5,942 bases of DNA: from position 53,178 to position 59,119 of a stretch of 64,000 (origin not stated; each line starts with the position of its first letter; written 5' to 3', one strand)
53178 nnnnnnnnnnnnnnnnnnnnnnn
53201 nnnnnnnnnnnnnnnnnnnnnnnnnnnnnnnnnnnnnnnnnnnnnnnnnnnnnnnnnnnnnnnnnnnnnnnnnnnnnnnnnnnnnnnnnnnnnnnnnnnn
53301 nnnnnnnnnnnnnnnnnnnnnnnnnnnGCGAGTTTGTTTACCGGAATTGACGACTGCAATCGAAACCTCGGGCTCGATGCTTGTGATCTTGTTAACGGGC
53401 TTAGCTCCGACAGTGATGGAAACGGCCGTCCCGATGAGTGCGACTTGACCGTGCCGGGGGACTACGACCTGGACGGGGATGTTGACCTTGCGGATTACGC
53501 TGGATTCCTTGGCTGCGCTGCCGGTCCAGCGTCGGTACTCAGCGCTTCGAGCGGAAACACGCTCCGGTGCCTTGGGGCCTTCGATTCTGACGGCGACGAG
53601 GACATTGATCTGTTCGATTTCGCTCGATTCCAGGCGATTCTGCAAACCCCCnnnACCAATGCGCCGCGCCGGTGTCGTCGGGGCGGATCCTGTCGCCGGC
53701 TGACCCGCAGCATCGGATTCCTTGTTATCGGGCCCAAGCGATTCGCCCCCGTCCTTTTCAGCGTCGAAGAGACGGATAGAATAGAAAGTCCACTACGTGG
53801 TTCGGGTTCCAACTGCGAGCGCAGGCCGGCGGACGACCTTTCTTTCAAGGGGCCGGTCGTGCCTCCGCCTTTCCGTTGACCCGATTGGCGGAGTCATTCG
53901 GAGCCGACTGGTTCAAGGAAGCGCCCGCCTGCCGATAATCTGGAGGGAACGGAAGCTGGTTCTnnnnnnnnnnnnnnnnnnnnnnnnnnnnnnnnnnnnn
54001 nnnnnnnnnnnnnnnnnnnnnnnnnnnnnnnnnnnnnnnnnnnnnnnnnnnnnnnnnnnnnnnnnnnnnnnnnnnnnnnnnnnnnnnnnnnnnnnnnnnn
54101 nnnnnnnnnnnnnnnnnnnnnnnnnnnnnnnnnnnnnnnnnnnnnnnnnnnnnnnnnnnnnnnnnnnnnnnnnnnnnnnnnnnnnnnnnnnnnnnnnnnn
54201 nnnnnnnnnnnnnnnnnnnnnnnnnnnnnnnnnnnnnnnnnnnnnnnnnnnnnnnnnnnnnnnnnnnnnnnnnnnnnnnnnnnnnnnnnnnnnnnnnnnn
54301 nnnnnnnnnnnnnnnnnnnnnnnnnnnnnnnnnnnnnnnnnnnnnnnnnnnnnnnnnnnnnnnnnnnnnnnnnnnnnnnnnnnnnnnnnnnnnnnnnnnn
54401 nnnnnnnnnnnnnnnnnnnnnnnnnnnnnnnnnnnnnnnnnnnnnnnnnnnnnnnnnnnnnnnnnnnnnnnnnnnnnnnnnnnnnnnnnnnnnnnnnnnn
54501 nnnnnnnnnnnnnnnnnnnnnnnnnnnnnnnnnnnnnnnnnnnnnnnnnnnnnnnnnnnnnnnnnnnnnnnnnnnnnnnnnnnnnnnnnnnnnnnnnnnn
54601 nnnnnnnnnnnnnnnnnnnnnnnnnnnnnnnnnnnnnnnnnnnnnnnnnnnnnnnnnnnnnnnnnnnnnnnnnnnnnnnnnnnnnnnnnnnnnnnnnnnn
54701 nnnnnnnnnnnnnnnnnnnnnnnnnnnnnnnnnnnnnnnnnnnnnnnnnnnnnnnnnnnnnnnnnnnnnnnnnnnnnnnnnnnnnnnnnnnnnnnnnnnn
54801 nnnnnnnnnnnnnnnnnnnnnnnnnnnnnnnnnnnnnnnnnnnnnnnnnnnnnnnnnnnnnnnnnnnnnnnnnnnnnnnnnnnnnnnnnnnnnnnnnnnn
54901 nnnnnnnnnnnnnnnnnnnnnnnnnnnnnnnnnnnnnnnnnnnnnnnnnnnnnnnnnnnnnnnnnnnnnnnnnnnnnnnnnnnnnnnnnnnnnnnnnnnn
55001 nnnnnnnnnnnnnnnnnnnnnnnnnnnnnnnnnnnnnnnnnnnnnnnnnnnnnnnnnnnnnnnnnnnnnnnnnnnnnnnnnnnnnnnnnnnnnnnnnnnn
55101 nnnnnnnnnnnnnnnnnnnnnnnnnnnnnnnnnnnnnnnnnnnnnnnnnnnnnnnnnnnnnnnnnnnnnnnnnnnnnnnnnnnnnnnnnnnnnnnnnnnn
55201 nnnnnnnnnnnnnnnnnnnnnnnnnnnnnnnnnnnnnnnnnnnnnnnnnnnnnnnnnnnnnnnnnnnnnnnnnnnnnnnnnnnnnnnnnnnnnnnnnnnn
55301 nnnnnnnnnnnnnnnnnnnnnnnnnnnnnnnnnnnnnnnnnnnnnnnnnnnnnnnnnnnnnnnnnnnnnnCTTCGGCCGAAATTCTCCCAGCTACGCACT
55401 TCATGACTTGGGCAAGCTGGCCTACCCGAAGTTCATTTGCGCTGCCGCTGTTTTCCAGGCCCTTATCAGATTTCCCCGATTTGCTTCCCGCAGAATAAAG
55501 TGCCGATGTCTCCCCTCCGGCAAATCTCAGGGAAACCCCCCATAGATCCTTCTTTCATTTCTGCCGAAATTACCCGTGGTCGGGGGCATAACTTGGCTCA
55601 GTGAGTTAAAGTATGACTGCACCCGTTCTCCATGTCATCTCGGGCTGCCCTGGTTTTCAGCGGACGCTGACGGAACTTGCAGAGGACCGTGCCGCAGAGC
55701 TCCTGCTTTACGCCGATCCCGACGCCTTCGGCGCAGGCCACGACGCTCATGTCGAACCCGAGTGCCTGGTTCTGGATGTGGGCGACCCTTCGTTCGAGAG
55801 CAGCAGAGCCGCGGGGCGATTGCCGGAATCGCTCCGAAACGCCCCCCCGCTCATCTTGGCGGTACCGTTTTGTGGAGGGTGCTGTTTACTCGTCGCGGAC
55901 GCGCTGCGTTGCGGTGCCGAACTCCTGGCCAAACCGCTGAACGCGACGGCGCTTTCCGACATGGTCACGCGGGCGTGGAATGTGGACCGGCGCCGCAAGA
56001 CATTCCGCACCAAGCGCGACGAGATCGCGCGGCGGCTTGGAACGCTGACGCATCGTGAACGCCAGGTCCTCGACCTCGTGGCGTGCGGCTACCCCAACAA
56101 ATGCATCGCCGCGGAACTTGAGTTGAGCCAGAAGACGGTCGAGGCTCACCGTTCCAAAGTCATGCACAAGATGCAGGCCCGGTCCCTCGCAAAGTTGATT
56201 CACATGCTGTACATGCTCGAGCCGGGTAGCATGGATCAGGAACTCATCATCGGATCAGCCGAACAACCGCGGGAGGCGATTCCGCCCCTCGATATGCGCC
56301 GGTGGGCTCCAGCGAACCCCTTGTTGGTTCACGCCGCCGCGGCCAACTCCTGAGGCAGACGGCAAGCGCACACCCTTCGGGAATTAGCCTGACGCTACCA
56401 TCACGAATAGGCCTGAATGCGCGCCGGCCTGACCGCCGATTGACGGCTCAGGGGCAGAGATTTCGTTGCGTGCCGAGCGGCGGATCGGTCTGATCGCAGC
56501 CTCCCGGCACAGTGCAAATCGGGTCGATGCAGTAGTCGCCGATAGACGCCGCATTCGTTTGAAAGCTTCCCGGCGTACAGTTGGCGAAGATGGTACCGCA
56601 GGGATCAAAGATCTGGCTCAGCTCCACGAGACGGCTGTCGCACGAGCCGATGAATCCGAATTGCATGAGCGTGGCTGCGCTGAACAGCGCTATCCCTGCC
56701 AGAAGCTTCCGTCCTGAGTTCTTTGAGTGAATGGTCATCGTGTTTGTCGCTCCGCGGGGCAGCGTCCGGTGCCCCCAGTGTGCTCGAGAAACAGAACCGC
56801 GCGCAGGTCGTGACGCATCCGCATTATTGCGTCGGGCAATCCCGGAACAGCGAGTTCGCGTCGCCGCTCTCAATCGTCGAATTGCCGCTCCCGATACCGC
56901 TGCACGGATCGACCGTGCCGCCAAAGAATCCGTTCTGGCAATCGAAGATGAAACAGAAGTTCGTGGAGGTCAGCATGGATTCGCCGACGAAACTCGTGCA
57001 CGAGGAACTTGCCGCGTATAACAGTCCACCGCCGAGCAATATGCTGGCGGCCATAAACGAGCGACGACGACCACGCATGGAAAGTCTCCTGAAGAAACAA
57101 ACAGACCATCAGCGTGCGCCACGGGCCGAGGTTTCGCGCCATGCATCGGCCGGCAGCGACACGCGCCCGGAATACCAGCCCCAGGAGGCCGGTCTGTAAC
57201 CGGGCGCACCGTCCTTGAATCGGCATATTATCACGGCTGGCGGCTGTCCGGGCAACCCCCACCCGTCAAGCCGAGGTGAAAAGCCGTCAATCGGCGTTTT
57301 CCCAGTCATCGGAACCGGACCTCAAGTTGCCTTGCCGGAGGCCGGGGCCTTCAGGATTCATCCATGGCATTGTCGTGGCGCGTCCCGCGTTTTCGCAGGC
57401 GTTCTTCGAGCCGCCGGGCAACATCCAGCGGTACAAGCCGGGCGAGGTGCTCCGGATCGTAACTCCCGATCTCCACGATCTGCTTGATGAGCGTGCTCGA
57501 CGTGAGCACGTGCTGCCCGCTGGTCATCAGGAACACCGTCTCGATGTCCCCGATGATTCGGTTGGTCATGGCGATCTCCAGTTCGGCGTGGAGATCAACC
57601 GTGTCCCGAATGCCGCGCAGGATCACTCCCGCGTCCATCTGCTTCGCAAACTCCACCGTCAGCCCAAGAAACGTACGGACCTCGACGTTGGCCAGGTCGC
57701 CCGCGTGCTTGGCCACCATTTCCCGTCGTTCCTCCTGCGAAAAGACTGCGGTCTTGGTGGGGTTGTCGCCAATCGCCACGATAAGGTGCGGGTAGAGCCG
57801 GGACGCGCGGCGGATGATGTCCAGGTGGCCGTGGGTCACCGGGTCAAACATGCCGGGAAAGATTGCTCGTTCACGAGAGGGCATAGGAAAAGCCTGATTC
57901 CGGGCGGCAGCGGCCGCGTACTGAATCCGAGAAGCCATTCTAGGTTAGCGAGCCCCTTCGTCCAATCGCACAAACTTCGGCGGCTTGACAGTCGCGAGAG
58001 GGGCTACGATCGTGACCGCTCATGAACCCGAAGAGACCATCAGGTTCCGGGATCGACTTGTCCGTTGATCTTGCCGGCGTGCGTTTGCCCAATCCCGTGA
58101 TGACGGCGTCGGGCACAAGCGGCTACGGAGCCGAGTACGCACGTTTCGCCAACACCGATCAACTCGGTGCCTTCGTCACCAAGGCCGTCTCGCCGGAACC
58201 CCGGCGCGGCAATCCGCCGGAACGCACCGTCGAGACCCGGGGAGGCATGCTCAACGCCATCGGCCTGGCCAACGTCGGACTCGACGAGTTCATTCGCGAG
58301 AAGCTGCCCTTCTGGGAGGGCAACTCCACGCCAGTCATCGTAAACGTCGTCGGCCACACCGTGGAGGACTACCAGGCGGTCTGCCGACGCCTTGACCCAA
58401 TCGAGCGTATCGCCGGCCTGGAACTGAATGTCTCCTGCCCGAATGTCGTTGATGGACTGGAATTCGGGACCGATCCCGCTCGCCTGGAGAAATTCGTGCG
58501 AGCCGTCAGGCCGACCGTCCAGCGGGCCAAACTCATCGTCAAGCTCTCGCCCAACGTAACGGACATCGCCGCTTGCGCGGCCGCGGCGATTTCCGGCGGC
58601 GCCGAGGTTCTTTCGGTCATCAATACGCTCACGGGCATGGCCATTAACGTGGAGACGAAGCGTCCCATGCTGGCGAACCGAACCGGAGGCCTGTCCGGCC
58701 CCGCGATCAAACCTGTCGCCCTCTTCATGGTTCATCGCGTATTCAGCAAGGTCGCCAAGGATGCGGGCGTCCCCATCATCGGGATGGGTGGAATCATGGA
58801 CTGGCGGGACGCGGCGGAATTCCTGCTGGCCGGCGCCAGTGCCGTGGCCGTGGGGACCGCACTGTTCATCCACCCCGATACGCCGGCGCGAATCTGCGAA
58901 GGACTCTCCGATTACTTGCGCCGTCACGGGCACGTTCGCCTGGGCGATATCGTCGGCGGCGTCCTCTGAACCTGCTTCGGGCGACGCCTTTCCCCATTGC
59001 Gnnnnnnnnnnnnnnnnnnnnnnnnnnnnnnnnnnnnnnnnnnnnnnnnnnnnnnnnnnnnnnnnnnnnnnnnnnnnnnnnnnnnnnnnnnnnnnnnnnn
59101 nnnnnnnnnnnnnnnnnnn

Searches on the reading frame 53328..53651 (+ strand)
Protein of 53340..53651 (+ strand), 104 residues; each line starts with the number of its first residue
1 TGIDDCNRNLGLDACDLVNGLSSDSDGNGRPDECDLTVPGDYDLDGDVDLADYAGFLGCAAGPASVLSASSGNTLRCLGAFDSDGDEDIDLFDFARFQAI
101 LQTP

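Call 51: search_protein_families(library=pfam, proteins=[window:53340-53651:+], max_evalue=0.1)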
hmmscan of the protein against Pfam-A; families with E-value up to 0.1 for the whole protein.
window:53340-53651:+ (104 aa): 0 families

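Call 67: predict_structure(alignment_id=A6)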
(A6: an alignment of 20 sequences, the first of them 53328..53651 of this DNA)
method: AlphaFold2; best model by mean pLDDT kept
length: 108 residues; sequences in the alignment: 20
mean_pLDDT: 80.9   pTM: 0.64
mean pLDDT of the five models: 80.9, 78.9, 78.1, 72.1, 66.1
residues with pLDDT >= 90: 24; 70-90: 64; 50-70: 17; < 50: 3
segments of 3 or more residues with pLDDT < 50: 1-3
pLDDT, mean of each block of 10 residues (from residue 1): 60 82 87 79 86 92 73 73 87 89 83
secondary structure, 60 per line:
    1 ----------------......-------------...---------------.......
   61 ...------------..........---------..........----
elements in order: H17-22 H54-63 H76-85 H95-104

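Call 69: fold_search(model_id=the predicted structure, library=pdb)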
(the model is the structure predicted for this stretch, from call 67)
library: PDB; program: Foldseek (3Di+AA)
matches with E <= 10: 12; with E <= 0.001: 0
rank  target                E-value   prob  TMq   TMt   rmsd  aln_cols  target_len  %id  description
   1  8x39_A                2.1e-01  0.97  0.40  0.32   4.1        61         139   26  Crystal structure of cellulosomal double-dockerin module of Clo1313_0689 from Clostridium thermocellum (released 2024-04-03)
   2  8x39_B                8.4e-01  0.82  0.40  0.32   4.0        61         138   26  Crystal structure of cellulosomal double-dockerin module of Clo1313_0689 from Clostridium thermocellum (released 2024-04-03)
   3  6kgf_D                1.0e+00  0.72  0.40  0.65   4.7        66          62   23  Crystal structure of CaDoc0917(R16D)-CaCohA2 complex at pH 8.2 (released 2020-07-08)
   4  4wi0_B                1.6e+00  0.28  0.33  0.24   4.1        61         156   21  Crystal structure of Coh3ScaB-XDoc_M2ScaA complex: A C-terminal interface mutant of type II Cohesin-X-Dockerin complex (released 2015-10-07)
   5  3kcp_A                1.9e+00  0.44  0.38  0.15   4.0        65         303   18  Crystal structure of interacting Clostridium thermocellum multimodular components (released 2010-02-09)
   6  4u3s_B                2.2e+00  0.21  0.32  0.24   4.2        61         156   20  Crystal structure of Coh3ScaB-XDoc_M1ScaA complex: A N-terminal interface mutant of type II Cohesin-X-Dockerin complex (released 2015-07-29)
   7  2y3n_B                3.3e+00  0.47  0.41  0.69   2.7        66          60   15  Type II cohesin-dockerin domain from Bacteroides cellolosolvens (released 2012-01-11)
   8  5lxv_B                3.3e+00  0.20  0.36  0.55   5.2        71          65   25  Crystal structure of Ruminococcus flavefaciens scaffoldin C cohesin in complex with a dockerin from an uncharacterized (released 2016-10-19)
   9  6kg9_MODEL_1_A        6.1e+00  0.20  0.39  0.59   4.6        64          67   22  Solution structure of CaDoc0917 from Clostridium acetobutylicum (released 2020-07-08)
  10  4fl4_L                6.1e+00  0.16  0.38  0.15   4.1        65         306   18  Scaffoldin conformation and dynamics revealed by a ternary complex from the Clostridium thermocellum cellulosome (released 2012-06-27)
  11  1uwo_MODEL_1_A        6.4e+00  0.06  0.17  0.19   3.8        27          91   30  CALCIUM FORM OF HUMAN S100B, NMR, 20 STRUCTURES (released 1998-06-10)
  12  6rju                  8.2e+00  0.02  0.20  0.17   9.8        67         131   15  C-terminal domain of TssA protein from T6SS of Escherichia coli. (released 2020-06-03)

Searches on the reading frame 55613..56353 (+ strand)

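Call 51: search_protein_families(library=pfam, proteins=[window:55613-56353:+], max_evalue=0.1)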
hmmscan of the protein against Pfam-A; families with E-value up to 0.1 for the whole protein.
window:55613-56353:+ (246 aa): 4 families
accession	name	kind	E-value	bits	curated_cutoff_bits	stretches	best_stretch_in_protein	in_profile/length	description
PF00196.25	GerE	-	6.8e-20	70.9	23.5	1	144-198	2-56/57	Bacterial regulatory proteins, luxR family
PF08281.18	Sigma70_r4_2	-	2.5e-06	27.4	25.7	1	136-184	2-51/54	Sigma-70, region 4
PF04545.22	Sigma70_r4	-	0.001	19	24.1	1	142-188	2-49/50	Sigma-70, region 4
PF13384.12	HTH_23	-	0.01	16.1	24.6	1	150-177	8-35/50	Homeodomain-like domain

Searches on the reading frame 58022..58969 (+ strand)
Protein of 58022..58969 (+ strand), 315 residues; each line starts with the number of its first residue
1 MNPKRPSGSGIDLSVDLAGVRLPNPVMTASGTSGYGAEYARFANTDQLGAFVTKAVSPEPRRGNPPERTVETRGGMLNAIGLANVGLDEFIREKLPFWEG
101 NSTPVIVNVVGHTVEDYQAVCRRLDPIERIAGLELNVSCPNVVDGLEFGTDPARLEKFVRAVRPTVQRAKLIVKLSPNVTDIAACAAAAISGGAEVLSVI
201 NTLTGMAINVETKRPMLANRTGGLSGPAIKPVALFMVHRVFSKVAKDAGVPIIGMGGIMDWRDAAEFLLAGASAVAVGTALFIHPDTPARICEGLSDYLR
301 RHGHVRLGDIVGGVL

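Call 51: search_protein_families(library=pfam, proteins=[window:58022-58969:+], max_evalue=0.1)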
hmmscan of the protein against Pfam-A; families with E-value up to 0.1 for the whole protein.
window:58022-58969:+ (315 aa): 7 families
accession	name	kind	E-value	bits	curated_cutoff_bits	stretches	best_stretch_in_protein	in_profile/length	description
PF01180.27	DHO_dh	-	2.8e-74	250.4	27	1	13-299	2-291/291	Dihydroorotate dehydrogenase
PF03060.21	NMO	-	2.4e-08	34.2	28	1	221-289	167-233/331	Nitronate monooxygenase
PF16945.10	Phage_r1t_holin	-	0.00031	21.2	26.9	1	160-213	11-65/72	Putative lactococcus lactis phage r1t holin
PF00478.31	IMPDH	-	0.0017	17.9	25.6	1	242-290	200-248/345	IMP dehydrogenase / GMP reductase domain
PF00977.27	His_biosynth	-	0.0023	17.8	23.6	1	240-293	64-117/228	Histidine biosynthesis protein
PF01207.24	Dus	-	0.026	14.1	20.4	0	243-285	178-221/311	Dihydrouridine synthase (Dus)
PF02581.23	TMP-TENI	-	0.075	12.8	27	0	239-280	139-179/180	Thiamine monophosphate synthase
